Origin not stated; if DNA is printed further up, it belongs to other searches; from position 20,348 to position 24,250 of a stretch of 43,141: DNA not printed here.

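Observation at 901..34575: Exact 10-mer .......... (mostly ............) present seven times on both strands, mainly at gene junctions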

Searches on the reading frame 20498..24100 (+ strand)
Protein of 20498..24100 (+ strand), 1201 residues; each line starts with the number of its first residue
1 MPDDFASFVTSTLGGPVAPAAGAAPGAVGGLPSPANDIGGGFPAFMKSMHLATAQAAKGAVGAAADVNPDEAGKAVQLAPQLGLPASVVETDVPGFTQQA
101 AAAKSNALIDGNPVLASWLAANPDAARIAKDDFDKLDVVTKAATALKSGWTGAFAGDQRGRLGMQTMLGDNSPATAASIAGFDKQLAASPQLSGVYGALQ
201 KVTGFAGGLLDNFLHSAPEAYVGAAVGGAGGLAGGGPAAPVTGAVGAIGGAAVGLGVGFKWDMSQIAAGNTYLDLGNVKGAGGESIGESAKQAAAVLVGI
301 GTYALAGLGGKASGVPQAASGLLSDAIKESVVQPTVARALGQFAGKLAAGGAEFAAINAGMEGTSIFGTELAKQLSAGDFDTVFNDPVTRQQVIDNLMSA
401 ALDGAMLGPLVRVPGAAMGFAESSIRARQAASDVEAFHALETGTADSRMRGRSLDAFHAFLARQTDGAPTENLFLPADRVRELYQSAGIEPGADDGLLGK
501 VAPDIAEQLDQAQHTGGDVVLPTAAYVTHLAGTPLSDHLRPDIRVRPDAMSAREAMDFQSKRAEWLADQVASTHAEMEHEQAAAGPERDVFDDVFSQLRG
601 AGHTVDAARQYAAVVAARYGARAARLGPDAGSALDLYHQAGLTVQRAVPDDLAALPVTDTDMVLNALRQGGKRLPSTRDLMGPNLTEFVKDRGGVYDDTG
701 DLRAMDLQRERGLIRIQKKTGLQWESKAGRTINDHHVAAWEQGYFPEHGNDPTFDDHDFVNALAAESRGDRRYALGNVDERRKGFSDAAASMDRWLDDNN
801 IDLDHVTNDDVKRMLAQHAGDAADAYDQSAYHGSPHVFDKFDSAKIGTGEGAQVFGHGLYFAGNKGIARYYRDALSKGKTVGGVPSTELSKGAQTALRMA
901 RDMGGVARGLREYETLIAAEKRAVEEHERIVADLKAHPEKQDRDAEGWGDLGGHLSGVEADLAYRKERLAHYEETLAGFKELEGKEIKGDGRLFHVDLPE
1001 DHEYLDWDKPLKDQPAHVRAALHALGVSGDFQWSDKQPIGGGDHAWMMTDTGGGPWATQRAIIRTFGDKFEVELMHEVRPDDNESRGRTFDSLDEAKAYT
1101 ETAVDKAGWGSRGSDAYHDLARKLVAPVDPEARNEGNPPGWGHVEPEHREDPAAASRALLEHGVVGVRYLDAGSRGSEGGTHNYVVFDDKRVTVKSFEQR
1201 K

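Call 42: search_solved_structures(query=window:20498-24100:+, max_evalue=1)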
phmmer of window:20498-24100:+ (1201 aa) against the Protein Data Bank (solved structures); distinct sequences matched with E-value up to 1: 0.
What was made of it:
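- On T7-type single-subunit RNA polymerase promoters: The giant protein's N-terminal 1201 aa has no sequence match among solved structures (call 42).
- The giant protein's N-terminal half has no match among solved structures (call 42).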
